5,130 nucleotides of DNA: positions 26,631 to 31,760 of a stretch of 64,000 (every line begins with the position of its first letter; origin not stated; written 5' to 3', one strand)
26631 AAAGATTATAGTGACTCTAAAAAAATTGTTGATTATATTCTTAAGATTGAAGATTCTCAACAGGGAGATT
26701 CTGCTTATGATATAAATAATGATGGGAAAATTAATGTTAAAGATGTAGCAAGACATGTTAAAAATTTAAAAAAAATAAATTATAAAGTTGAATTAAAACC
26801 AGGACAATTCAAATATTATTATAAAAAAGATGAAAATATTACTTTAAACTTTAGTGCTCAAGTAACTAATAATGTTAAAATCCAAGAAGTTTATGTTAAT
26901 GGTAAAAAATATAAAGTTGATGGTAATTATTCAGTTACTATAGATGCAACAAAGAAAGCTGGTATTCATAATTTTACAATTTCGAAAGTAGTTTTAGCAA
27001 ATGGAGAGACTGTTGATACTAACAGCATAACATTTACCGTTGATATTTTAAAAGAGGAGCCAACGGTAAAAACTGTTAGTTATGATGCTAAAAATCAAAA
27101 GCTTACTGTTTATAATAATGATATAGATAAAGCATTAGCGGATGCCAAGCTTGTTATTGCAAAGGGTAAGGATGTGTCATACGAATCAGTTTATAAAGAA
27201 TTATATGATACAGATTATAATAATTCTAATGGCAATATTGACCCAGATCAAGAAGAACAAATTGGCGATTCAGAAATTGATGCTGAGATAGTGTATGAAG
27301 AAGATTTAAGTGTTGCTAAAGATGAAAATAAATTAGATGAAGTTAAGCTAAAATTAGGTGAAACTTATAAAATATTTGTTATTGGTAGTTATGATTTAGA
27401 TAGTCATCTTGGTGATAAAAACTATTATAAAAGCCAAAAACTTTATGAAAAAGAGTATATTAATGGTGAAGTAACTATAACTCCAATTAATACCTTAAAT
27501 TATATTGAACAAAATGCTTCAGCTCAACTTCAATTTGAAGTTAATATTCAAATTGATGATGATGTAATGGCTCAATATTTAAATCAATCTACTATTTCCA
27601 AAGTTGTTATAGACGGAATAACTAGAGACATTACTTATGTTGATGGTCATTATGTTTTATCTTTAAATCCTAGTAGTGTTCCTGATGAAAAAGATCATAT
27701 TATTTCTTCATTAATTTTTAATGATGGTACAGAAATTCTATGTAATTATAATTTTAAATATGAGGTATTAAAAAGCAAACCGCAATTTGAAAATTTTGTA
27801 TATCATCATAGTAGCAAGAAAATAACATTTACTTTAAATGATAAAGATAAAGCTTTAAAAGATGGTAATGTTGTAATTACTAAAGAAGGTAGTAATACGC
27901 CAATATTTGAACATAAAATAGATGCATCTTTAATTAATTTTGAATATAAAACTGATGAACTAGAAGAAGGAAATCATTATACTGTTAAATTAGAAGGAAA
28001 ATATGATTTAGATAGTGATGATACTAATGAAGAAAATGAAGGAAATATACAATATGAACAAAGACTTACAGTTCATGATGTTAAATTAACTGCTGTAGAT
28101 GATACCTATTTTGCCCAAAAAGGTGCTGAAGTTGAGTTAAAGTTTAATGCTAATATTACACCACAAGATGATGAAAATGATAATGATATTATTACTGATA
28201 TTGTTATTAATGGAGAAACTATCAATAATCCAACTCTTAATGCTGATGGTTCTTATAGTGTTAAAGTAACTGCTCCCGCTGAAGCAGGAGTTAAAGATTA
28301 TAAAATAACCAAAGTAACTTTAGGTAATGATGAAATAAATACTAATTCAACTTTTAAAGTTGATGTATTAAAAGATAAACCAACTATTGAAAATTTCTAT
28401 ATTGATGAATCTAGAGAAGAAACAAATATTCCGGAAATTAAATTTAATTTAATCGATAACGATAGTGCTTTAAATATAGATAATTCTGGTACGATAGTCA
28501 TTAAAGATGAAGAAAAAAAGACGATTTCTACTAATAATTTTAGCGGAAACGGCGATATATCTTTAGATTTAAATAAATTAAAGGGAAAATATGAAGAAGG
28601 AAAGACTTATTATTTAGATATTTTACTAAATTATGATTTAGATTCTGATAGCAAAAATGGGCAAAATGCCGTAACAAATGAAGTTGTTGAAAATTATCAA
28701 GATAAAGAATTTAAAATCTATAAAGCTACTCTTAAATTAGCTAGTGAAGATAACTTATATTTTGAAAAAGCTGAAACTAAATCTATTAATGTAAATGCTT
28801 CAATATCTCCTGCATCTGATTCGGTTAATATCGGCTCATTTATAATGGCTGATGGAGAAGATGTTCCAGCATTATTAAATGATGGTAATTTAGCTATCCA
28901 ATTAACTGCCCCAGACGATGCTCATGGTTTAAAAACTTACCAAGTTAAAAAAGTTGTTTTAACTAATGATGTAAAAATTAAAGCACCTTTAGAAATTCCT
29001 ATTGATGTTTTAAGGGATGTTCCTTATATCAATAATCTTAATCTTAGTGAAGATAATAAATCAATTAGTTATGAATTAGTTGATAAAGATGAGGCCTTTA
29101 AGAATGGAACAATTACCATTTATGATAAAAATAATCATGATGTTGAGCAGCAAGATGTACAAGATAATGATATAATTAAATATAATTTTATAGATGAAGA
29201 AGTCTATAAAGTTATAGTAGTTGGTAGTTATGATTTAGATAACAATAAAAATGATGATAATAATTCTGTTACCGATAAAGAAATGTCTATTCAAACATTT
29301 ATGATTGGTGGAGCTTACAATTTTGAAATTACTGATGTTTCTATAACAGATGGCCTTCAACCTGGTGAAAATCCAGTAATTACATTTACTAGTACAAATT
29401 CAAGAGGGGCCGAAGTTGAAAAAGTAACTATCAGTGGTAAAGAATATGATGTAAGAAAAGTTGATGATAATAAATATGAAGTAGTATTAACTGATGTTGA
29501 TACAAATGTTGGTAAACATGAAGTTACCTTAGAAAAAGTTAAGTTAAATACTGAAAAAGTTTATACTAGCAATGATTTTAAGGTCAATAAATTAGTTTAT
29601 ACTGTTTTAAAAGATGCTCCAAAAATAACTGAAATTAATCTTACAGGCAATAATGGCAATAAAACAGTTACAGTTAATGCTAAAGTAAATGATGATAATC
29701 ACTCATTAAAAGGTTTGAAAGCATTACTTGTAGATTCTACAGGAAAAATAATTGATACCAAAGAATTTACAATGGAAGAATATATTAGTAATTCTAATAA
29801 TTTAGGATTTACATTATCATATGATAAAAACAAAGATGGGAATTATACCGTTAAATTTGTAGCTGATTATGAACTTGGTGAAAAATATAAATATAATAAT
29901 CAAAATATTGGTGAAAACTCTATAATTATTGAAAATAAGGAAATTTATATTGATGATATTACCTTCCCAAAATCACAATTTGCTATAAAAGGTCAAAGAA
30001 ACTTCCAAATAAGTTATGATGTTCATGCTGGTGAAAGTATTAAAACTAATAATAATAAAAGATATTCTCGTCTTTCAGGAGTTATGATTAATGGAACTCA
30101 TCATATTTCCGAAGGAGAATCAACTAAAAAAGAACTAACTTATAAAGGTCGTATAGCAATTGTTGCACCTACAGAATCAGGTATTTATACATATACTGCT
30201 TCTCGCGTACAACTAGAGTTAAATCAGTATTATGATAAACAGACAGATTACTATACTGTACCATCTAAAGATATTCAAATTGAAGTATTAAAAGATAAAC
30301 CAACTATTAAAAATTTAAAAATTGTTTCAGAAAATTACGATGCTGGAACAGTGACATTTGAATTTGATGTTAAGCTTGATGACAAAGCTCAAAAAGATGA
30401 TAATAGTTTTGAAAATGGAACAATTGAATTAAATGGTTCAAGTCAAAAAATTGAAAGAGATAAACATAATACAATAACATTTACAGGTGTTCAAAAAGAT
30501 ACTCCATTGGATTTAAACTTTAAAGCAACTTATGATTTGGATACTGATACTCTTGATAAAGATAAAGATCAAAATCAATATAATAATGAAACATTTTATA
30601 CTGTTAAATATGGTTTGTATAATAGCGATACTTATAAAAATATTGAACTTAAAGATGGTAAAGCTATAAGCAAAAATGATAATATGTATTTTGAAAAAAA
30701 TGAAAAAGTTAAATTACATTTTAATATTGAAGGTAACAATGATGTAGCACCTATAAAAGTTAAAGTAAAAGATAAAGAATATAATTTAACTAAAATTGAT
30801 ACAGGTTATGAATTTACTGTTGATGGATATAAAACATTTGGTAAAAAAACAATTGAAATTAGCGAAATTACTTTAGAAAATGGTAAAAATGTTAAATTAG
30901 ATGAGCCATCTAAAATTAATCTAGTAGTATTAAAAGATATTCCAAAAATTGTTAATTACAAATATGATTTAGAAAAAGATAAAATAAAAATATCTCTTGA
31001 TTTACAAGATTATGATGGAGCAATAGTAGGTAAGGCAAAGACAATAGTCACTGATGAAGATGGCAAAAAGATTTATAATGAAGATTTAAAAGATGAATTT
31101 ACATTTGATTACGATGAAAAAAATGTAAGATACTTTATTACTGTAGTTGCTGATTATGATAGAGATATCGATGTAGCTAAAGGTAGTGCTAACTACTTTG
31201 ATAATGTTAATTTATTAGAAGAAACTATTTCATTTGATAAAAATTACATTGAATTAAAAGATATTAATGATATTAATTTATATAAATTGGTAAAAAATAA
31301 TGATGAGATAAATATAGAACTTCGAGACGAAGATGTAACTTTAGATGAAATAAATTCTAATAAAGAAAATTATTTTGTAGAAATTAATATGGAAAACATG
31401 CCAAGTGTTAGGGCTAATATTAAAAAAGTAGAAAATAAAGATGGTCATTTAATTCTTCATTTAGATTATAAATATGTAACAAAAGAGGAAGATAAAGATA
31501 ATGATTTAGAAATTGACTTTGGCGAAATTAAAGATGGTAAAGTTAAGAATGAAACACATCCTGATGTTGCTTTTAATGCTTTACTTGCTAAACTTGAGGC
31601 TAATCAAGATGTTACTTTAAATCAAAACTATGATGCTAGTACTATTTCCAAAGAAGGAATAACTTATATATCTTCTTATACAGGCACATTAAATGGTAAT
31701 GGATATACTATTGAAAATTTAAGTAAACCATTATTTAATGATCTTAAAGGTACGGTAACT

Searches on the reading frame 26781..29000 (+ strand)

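Call 5: search_protein_families(library=pfam, proteins=[window:26781-29000:+], max_evalue=0.1)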
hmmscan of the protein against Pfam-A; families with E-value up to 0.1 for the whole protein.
window:26781-29000:+ (740 aa): 4 families
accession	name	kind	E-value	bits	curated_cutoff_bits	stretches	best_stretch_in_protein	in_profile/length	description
PF17957.7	Big_7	-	0.025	15.7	24.1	1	17-67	17-70/70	Bacterial Ig domain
PF05271.16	Tobravirus_2B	-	0.039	14.3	22.5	0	527-587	24-84/117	Tobravirus 2B protein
PF21267.3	UBAP-1_UBA2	-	0.069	13.4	27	0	108-121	22-35/39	Ubiquitin-associated protein 1, UBA2 domain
PF00829.26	Ribosomal_L21p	-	0.081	13.6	27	0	38-105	6-77/99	Ribosomal prokaryotic L21 protein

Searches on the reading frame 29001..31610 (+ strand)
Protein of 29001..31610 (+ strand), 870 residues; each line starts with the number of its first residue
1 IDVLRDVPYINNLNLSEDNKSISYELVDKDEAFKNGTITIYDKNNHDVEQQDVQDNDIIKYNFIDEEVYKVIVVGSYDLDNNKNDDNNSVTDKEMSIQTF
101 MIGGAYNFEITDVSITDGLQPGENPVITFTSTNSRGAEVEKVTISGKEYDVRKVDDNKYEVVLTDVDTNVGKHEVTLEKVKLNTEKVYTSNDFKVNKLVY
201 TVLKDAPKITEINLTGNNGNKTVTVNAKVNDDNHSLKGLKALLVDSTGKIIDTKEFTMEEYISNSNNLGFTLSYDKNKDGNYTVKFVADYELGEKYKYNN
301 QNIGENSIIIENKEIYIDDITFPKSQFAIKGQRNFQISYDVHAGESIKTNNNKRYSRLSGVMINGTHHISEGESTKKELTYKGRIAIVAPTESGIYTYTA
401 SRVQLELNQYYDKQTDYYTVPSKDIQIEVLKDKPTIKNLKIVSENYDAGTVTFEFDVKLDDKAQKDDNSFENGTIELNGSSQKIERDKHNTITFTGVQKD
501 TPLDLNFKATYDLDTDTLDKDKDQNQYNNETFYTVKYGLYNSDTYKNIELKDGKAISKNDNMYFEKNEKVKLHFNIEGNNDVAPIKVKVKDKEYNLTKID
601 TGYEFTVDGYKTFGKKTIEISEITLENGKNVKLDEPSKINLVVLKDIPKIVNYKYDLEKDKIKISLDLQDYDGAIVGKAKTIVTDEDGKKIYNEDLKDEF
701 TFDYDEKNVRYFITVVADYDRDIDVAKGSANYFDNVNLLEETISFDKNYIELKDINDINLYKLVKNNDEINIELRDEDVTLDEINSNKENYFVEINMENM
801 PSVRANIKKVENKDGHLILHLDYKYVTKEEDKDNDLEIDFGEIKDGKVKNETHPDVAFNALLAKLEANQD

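Call 5: search_protein_families(library=pfam, proteins=[window:29001-31610:+], max_evalue=0.1)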
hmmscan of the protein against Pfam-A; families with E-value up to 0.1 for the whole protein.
window:29001-31610:+ (870 aa): 1 family
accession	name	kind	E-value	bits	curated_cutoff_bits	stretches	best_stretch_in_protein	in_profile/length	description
PF17957.7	Big_7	-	0.091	13.9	24.1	0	220-285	17-69/70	Bacterial Ig domain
